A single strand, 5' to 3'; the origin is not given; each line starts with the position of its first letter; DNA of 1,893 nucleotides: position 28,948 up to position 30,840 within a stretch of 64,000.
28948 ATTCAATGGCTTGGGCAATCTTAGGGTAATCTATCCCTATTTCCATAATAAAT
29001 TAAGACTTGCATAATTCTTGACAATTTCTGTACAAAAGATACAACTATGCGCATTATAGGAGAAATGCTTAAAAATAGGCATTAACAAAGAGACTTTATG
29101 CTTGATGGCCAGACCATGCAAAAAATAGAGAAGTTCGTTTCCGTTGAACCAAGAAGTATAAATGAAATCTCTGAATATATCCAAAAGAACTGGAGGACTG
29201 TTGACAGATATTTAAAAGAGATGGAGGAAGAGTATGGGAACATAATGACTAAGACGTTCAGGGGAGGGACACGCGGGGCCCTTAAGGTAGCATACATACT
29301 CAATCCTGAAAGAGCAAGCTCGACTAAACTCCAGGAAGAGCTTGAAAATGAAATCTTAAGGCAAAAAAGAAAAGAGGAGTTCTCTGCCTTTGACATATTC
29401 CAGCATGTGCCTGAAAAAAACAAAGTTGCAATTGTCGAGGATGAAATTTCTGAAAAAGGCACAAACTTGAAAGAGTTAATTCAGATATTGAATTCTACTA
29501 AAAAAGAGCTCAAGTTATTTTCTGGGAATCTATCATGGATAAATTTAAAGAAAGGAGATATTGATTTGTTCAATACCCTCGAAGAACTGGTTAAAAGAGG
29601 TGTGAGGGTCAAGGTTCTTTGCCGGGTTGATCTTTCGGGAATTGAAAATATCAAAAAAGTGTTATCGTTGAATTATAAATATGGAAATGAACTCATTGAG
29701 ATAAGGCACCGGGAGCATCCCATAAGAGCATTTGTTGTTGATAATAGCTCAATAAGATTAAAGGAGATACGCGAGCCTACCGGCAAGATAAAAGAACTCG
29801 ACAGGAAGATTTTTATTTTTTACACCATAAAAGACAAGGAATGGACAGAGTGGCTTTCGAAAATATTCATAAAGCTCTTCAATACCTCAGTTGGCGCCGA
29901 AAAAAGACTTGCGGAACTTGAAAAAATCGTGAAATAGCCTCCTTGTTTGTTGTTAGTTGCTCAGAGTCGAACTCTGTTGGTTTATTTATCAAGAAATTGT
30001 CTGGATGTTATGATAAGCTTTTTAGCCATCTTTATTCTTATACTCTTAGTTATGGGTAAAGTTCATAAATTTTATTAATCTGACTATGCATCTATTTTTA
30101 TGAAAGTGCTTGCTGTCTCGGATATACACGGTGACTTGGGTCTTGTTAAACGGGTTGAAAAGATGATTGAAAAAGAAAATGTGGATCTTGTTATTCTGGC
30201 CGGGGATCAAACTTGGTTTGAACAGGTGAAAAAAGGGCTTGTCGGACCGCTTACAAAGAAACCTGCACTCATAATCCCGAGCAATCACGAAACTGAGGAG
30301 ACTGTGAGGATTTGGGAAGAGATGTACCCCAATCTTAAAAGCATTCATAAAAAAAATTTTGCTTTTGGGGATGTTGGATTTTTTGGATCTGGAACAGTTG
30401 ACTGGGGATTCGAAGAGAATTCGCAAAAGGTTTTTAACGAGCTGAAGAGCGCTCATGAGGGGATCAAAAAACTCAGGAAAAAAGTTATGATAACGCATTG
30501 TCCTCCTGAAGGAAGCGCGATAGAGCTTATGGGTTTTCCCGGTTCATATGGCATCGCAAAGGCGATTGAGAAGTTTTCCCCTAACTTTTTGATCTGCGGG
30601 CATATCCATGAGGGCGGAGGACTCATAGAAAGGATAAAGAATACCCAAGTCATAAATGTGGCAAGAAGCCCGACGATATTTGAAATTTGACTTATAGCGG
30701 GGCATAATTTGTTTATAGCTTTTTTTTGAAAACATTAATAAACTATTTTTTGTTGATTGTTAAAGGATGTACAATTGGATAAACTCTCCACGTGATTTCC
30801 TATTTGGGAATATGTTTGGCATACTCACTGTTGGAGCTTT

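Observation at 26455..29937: Candidate undescribed cassette: radical SAM + class-II-aaRS-like::NTP-pyrophosphatase fusion + two Cys-rich small proteins, flanked by two wHTH regulators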

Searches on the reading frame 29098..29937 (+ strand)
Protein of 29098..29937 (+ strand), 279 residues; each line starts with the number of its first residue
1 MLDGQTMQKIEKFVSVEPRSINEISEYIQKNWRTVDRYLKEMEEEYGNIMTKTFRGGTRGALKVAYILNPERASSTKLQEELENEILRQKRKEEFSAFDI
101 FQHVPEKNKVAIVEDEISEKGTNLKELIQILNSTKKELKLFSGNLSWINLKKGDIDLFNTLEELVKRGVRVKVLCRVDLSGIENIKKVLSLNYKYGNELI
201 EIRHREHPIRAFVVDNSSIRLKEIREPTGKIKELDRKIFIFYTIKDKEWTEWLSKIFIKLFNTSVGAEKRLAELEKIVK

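Call 4: search_protein_families(library=pfam, proteins=[window:29098-29937:+], max_evalue=1)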
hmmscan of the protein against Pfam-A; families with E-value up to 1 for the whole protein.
window:29098-29937:+ (279 aa): 6 families
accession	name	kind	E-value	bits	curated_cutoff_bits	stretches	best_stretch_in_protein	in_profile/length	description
PF25199.1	nSTAND_NTPase5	-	0.00036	20.8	34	1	86-139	73-127/145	Novel STAND NTPase 5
PF13091.12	PLDc_2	-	0.015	15.5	27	1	127-187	1-49/132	PLD-like domain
PF10398.14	DUF2443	-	0.018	15.5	25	1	104-141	43-79/79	Protein of unknown function (DUF2443)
PF05164.18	ZapA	-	0.055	14.2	23.8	1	25-86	19-81/88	Cell division protein ZapA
PF24033.1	DUF7342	-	0.1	13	31.6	1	17-83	16-78/150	Family of unknown function (DUF7342)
PF01022.26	HTH_5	-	0.11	12.9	22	1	12-44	9-41/47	Bacterial regulatory protein, arsR family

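Call 5: search_protein_families(library=ncbifam, proteins=[window:29098-29937:+], max_evalue=1)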
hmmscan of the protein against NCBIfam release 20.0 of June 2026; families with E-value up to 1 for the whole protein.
window:29098-29937:+ (279 aa): 3 families
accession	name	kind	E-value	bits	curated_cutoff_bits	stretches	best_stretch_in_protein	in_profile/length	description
NF001962.0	PRK00736.1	equivalog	0.0083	15.8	72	1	6-42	7-43/69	hypothetical protein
TIGR01687.1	moaD_arch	subfamily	0.027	15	49.5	1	22-83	14-74/88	MoaD family protein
TIGR02389.1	RNA_pol_rpoA2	equivalog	0.095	11.7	420.65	1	104-189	138-216/367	DNA-directed RNA polymerase subunit A''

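Call 6: search_protein_families(library=padloc, proteins=[window:29098-29937:+], max_evalue=1)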
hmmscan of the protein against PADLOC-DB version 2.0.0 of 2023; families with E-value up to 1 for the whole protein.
window:29098-29937:+ (279 aa): 2 families
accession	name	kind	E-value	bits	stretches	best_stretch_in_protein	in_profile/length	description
PDLC03922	MkoB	-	9.5e-05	19.8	1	39-174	234-359/610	-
PDLC02614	DrmC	-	0.00025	18.8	1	113-217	15-111/153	DrmC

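Call 41: search_protein_families(library=phrogs, proteins=[window:29098-29937:+], max_evalue=0.01)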
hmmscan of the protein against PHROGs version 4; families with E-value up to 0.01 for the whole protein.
window:29098-29937:+ (279 aa): 0 families

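Call 65: search_solved_structures(query=A5, max_evalue=10, show_alignments=2)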
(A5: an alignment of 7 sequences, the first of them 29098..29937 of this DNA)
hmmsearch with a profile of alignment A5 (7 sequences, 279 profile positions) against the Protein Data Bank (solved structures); distinct sequences matched with E-value up to 10: 10.
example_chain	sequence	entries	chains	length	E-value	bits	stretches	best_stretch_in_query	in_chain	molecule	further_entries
1uly_A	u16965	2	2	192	0.0047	19.4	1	4-143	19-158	hypothetical protein PH1932 | hypothetical transcription regulator protein, PH1932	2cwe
2jua_A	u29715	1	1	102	0.017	17.6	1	122-167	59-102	de novo protein S836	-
8kc5_A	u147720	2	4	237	0.085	15.3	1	151-213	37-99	De novo design protein -T09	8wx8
9qqu_A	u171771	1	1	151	0.099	15.1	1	101-179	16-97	Stress-induced-phosphoprotein 1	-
2rvc_A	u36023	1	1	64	0.13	14.6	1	3-48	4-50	Interferon-inducible and double-stranded-dependent eIF-2kinase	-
4kmf_A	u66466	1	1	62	0.13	14.6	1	4-48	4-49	Interferon-inducible and double-stranded-dependent eIF-2kinase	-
6o59_A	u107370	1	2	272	0.23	13.8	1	39-107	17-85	Germination protein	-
3kuq_A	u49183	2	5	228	0.62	12.4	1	50-118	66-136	Rho GTPase-activating protein 7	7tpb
2od5_A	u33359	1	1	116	1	11.8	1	4-35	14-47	hypothetical protein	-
3f5d_A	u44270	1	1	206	1.5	11.2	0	173-207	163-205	protein YdeA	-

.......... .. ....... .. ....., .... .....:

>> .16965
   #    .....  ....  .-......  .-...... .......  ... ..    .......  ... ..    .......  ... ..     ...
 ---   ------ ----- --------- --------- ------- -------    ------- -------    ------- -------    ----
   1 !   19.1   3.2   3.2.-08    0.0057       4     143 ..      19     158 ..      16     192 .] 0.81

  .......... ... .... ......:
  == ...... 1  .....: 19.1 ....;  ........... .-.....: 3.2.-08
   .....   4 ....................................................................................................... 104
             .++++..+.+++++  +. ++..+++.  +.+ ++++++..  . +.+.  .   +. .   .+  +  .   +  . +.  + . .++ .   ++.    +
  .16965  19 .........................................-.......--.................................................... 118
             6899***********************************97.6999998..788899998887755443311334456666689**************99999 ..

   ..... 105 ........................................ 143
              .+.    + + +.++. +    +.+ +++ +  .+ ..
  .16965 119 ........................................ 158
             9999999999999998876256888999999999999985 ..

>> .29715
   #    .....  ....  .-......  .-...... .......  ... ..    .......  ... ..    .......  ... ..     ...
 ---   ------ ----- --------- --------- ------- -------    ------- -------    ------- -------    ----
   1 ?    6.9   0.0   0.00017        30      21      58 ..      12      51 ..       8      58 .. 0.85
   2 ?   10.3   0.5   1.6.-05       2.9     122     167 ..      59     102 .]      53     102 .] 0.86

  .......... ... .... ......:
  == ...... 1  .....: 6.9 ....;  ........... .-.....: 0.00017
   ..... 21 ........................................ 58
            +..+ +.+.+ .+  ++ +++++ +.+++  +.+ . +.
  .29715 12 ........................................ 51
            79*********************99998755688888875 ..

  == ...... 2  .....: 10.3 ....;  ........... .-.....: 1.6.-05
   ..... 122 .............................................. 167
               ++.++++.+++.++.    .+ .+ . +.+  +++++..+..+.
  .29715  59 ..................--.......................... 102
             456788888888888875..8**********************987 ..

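Call 66: search_protein_families(library=pfam, alignment_id=A5, max_evalue=1)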
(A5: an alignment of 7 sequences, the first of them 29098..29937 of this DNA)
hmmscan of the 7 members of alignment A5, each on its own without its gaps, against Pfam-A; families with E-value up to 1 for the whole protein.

A. member 1, window:29098-29937:+ (279 aa): 6 families
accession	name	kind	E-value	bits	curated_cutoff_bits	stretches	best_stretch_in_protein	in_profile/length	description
PF25199.1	nSTAND_NTPase5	-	0.00036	20.8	34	1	86-139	73-127/145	Novel STAND NTPase 5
PF13091.12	PLDc_2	-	0.015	15.5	27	1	127-187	1-49/132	PLD-like domain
PF10398.14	DUF2443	-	0.018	15.5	25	1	104-141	43-79/79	Protein of unknown function (DUF2443)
PF05164.18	ZapA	-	0.055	14.2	23.8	1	25-86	19-81/88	Cell division protein ZapA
PF24033.1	DUF7342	-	0.1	13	31.6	1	17-83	16-78/150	Family of unknown function (DUF7342)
PF01022.26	HTH_5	-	0.11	12.9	22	1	12-44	9-41/47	Bacterial regulatory protein, arsR family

B. families by the number of members that match (of 7 scanned): 23 families
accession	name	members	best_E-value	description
PF01022.26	HTH_5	5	0.032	Bacterial regulatory protein, arsR family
PF24033.1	DUF7342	4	0.003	Family of unknown function (DUF7342)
PF11390.13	FdsD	3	0.058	NADH-dependant formate dehydrogenase delta subunit FdsD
PF08279.18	HTH_11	2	0.0002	HTH domain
PF25199.1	nSTAND_NTPase5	2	0.00036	Novel STAND NTPase 5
PF13542.12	HTH_Tnp_ISL3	2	0.016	Helix-turn-helix domain of transposase family ISL3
PF13384.12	HTH_23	2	0.021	Homeodomain-like domain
PF13551.12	HTH_29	2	0.033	Winged helix-turn helix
PF13091.12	PLDc_2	1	0.015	PLD-like domain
PF04108.17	ATG17_like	1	0.015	Autophagy protein ATG17-like domain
PF09548.15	Spore_III_AB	1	0.017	Stage III sporulation protein AB (spore_III_AB)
PF10398.14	DUF2443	1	0.018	Protein of unknown function (DUF2443)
PF07292.18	NID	1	0.032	Nmi/IFP 35 domain (NID)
PF17757.6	UvrB_inter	1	0.036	UvrB interaction domain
PF16755.11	Beta-prop_NUP159_NUP214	1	0.05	NUP159/214 beta propeller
PF01978.25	TrmB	1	0.14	Sugar-specific transcriptional regulator TrmB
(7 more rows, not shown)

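Call 88: find_related_loci(query=A5, collection=metagenome_contigs, flank=6000)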
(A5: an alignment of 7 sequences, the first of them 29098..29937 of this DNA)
Query A5 (279 aa) in metagenome_contigs; peptide patterns used: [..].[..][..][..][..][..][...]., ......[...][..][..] (x = any residue, [..] = any of these).
600 stretches matched a pattern (row limit reached: there are more); 212 encode a relative of the query (tblastn E <= 1e-3); the best 80 are kept; 80 distinct loci.
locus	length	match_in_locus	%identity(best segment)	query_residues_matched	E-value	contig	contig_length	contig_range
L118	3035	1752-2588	84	1-279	1e-164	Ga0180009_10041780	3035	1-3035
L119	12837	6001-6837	82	1-279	2e-153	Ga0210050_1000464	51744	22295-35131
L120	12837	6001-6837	82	1-279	2e-153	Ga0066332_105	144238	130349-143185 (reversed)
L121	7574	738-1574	82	1-279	2e-153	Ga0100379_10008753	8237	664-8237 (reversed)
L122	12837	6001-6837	82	1-279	8e-153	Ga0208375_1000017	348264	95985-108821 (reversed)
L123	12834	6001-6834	80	1-278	2e-150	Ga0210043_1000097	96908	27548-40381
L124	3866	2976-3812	75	1-279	1e-146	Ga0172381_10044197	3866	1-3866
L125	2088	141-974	74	1-278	3e-148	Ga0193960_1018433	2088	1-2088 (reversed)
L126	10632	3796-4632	72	1-279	3e-132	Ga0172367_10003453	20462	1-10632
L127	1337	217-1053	69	1-279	2e-142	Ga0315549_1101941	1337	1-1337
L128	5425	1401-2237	66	1-279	3e-127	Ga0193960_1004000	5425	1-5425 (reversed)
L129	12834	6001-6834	61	1-278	8e-115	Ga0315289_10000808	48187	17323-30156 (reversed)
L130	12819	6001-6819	62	1-273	6e-114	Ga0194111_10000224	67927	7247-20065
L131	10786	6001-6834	60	1-278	1e-113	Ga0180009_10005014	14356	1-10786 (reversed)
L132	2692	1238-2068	59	1-277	9e-117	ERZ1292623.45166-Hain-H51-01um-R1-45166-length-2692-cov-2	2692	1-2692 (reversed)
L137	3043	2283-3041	63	1-253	2e-110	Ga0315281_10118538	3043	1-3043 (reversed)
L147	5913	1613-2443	58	1-277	1e-103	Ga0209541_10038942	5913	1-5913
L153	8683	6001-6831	55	1-277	5e-102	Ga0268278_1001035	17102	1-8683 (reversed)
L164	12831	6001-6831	52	1-277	2e-99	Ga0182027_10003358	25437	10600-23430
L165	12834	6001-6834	54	1-277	4e-99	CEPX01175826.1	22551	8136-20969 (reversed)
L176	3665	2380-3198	56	1-274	3e-99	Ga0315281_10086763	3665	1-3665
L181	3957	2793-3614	55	1-277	8e-99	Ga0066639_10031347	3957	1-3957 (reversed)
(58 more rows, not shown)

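Call 93: search_protein_families(library=pfam, proteins=[L181:1157-2194:-, L147:1020-1517:-, L165:4024-4932:-, L165:3230-4057:-, L130:4433-5305:-, L130:5271-5903:-, L164:4565-5329:-, L176:1208-2254:-, L137:994-2034:-, L153:4892-5776:-], max_evalue=0.01)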
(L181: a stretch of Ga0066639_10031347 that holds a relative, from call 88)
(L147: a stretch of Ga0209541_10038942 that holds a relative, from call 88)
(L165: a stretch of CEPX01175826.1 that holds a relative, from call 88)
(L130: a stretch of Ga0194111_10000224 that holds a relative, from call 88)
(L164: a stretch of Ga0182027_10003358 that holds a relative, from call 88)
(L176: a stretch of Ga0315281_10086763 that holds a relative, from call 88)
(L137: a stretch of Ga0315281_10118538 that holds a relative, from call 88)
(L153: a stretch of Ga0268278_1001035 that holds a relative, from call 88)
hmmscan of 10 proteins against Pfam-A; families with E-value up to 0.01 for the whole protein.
L181:1157-2194:- (345 aa): 3 families
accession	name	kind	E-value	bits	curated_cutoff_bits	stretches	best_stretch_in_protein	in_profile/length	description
PF04055.27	Radical_SAM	-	1.6e-06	28.9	29.5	1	11-84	6-88/166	Radical SAM superfamily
PF00383.29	dCMP_cyt_deam_1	-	2.3e-05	24.6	25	1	240-339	13-95/102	Cytidine and deoxycytidylate deaminase zinc-binding region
PF14437.12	MafB19-deam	-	0.00032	21.1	27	1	237-336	10-91/142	MafB19-like deaminase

L147:1020-1517:- (165 aa): 5 families
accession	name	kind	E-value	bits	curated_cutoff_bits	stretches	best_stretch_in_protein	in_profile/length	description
PF02223.23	Thymidylate_kin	-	3.9e-07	30.4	27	1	56-136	81-162/185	Thymidylate kinase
PF01712.25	dNK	-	3.8e-05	24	27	0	44-149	64-182/203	Deoxynucleoside kinase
PF13671.12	AAA_33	-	7e-05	23.6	27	1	9-131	2-138/143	AAA domain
PF13521.12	AAA_28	-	0.00046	20.9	27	0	8-28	1-21/164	AAA domain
PF13238.12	AAA_18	-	0.0034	18.3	29.4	0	9-94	1-83/128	AAA domain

L165:4024-4932:- (302 aa): 1 family
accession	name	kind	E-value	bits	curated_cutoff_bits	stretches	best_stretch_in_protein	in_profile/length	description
PF04055.27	Radical_SAM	-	1.1e-10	42.3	29.5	1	32-186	7-154/166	Radical SAM superfamily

L165:3230-4057:- (275 aa): 2 families
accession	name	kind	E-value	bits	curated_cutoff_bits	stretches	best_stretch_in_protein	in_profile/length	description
PF04055.27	Radical_SAM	-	1.4e-09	38.8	29.5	1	22-202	4-142/166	Radical SAM superfamily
PF13353.11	Fer4_12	-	0.0016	19.2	22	1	23-99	13-83/137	4Fe-4S single cluster domain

L130:4433-5305:- (290 aa): 0 families

L130:5271-5903:- (210 aa): 13 families
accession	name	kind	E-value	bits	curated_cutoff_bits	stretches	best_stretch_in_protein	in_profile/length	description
PF13238.12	AAA_18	-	4e-07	31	29.4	1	6-50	1-44/128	AAA domain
PF13671.12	AAA_33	-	1.3e-06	29.2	27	1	6-63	2-57/143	AAA domain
PF13207.12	AAA_17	-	1.5e-06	29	27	1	10-44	2-36/136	AAA domain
PF13521.12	AAA_28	-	1.3e-05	25.9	27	1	4-46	1-40/164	AAA domain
PF20720.3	nSTAND3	-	3.7e-05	23.9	27.2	1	2-56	16-72/155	Novel STAND NTPase 3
PF00406.28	ADK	-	0.00046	20.8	26.8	1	10-44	3-37/151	Adenylate kinase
PF06414.18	Zeta_toxin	-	0.0011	18.9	22.3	1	4-47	17-63/199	Zeta toxin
PF00004.35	AAA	-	0.0015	19.4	21.2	1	6-31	1-26/131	ATPase family associated with various cellular activities (AAA)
PF13191.12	AAA_16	-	0.0016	19.4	32.6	1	5-31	26-52/167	AAA ATPase domain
PF18751.7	Ploopntkinase3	-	0.0018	18.3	27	1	2-38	2-38/187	P-loop Nucleotide Kinase3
PF13189.12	Cytidylate_kin2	-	0.003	18.2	28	0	5-57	1-52/176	Cytidylate kinase-like family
PF03215.21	Rad17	-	0.0066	16.8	23.8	0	3-31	45-73/186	Rad17 P-loop domain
PF01443.25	Viral_helicase1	-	0.0088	16.3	21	0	6-30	1-22/228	Viral superfamily 1 RNA helicase core domain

L164:4565-5329:- (254 aa): 7 families
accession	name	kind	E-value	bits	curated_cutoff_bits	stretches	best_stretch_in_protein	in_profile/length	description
PF13521.12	AAA_28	-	2.6e-06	28.2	27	1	28-117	2-96/164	AAA domain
PF13401.12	AAA_22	-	0.0024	18.6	27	1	23-77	3-54/130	AAA domain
PF20720.3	nSTAND3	-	0.0026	17.9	27.2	0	15-50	7-42/155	Novel STAND NTPase 3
PF02463.25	SMC_N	-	0.0035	17.2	40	1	7-45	6-44/220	RecF/RecN/SMC N terminal domain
PF13191.12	AAA_16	-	0.0045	17.9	32.6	1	10-48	8-47/167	AAA ATPase domain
PF13671.12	AAA_33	-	0.0062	17.3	27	1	27-98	1-74/143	AAA domain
PF13238.12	AAA_18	-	0.0063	17.4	29.4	0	28-48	1-21/128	AAA domain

L176:1208-2254:- (348 aa): 0 families

L137:994-2034:- (346 aa): 1 family
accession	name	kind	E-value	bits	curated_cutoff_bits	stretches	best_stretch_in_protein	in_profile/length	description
PF00078.32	RVT_1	-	1e-12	48.7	29.6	1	130-288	20-172/205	Reverse transcriptase (RNA-dependent DNA polymerase)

L153:4892-5776:- (294 aa): 0 families

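Call 94: search_protein_families(library=padloc, proteins=[L181:1157-2194:-, L147:1020-1517:-, L165:4024-4932:-, L165:3230-4057:-, L130:4433-5305:-, L130:5271-5903:-, L164:4565-5329:-, L176:1208-2254:-, L137:994-2034:-, L153:4892-5776:-], max_evalue=0.01)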
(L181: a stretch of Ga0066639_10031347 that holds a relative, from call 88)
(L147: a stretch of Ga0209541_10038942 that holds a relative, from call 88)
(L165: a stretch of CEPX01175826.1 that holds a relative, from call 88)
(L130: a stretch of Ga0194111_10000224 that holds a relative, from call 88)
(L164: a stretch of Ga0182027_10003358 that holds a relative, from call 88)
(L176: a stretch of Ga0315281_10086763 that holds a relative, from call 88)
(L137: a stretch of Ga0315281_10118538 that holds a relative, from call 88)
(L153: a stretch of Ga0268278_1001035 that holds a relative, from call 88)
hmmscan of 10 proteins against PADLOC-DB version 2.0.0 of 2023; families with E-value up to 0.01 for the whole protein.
L181:1157-2194:- (345 aa): 2 families
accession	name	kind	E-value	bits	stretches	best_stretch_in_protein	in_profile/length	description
PDLC02903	pVip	-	3.1e-10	38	1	10-84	8-80/257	Viperins not associated with kinases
PDLC02904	pVip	-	1.3e-08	32.7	1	10-88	11-91/262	Viperins associated with kinases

L147:1020-1517:- (165 aa): 3 families
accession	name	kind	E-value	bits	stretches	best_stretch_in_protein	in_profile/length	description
PDLC02911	VakA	-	1.4e-06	27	1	7-131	3-128/163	-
PDLC04690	PDC-M51B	-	0.0004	18.2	0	9-30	5-26/191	-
PDLC01515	Csx3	-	0.0024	15.5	1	6-41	6-41/183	"CAS-I,CAS-III; associated"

L165:4024-4932:- (302 aa): 2 families
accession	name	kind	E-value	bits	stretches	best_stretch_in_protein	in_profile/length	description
PDLC02904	pVip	-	0.00047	17.8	1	31-173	12-139/262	Viperins associated with kinases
PDLC02903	pVip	-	0.0091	13.5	0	31-153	9-110/257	Viperins not associated with kinases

L165:3230-4057:- (275 aa): 2 families
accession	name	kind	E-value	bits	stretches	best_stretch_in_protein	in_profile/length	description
PDLC02903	pVip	-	2.3e-06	25.3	1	22-216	7-182/257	Viperins not associated with kinases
PDLC02904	pVip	-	2.8e-05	21.8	1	22-211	10-180/262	Viperins associated with kinases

L130:4433-5305:- (290 aa): 0 families

L130:5271-5903:- (210 aa): 6 families
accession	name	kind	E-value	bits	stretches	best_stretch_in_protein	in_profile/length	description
PDLC02911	VakA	-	1.5e-05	23.6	1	3-83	2-85/163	-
PDLC04140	mad8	-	3.8e-05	21.4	1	2-46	26-75/314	mads_8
PDLC00290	PtuA1|PtuA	-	0.0001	19.8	1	2-200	22-215/414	AAA ATPase domain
PDLC04690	PDC-M51B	-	0.0073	14.1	0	5-31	4-30/191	-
PDLC00915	TRIP13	-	0.0088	13.5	0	5-26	65-86/302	TRIP13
PDLC04232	IetA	-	0.0089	13.5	0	6-31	119-144/330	-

L164:4565-5329:- (254 aa): 3 families
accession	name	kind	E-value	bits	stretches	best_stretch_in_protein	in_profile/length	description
PDLC00289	PtuA1|PtuA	-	0.00015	19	1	4-181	4-182/404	AAA ATPase domain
PDLC00090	GajA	-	0.00083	16.1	1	1-47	1-46/659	AAA ATPase domain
PDLC00268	PtuA1|PtuA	-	0.0094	13.4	0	14-91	13-90/411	AAA ATPase domain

L176:1208-2254:- (348 aa): 0 families

L137:994-2034:- (346 aa): 56 families (the best 25 are shown)
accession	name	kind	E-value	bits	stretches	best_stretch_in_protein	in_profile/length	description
PDLC02942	RT_III-A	-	1.2e-25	88.3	1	94-303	53-253/341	-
PDLC02952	RT_VI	-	1.3e-23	81.7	1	98-279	21-188/279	-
PDLC02941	RT_II-A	-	2.1e-23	81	1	100-282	30-200/309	-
PDLC02943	RT_III-A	-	2.7e-22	77.1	1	98-280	37-207/322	-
PDLC02940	RT_II-A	-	3e-22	76.9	1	100-285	201-374/477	-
PDLC02960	RT-Protease_XI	-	1.8e-21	74.7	1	107-288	30-200/506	single gene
PDLC02945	RT_III-A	-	1.8e-21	74.6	1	97-325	54-296/362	-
PDLC02946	RT_III-A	-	2.7e-21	74.1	1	103-306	54-248/330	-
PDLC03739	RT_Ec107-like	-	5e-21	73.4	1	99-305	25-223/307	retron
PDLC02959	RT-Protease_XI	-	6.2e-21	72.9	1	108-288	33-202/510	single gene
PDLC02939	RT_II-A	-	1.9e-20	71.5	1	100-287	18-198/304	-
PDLC03740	RT_outgroup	-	4.7e-19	66.9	1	111-281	124-300/407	retron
PDLC02949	RT_other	-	3.9e-18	63.9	1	112-280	189-362/481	-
PDLC02962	RT-TIR_XII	-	8e-18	62.5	1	106-284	40-204/478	single gene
PDLC02961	RT-TIR_XII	-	1.3e-17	61.9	1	106-286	39-208/475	single gene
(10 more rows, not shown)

L153:4892-5776:- (294 aa): 0 families

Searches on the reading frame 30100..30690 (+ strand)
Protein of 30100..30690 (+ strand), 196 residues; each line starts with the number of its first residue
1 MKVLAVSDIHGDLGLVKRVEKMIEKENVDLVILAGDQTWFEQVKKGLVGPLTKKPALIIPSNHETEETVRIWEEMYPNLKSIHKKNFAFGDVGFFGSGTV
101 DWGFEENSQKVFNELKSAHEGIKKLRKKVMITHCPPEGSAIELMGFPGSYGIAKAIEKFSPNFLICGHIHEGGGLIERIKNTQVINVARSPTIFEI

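Call 4: search_protein_families(library=pfam, proteins=[window:30100-30690:+], max_evalue=1)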
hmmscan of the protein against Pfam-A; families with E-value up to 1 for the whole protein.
window:30100-30690:+ (196 aa): 3 families
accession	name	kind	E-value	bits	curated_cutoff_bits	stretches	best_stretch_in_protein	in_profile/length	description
PF00149.33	Metallophos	-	4.8e-13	50.4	21.5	1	1-171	1-190/191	Calcineurin-like phosphoesterase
PF14582.11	Metallophos_3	-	1.1e-10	41.7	28.2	2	2-36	7-41/259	Metallophosphoesterase, calcineurin superfamily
PF12850.12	Metallophos_2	-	8.3e-10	39.3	27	1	1-186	1-131/154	Calcineurin-like phosphoesterase superfamily domain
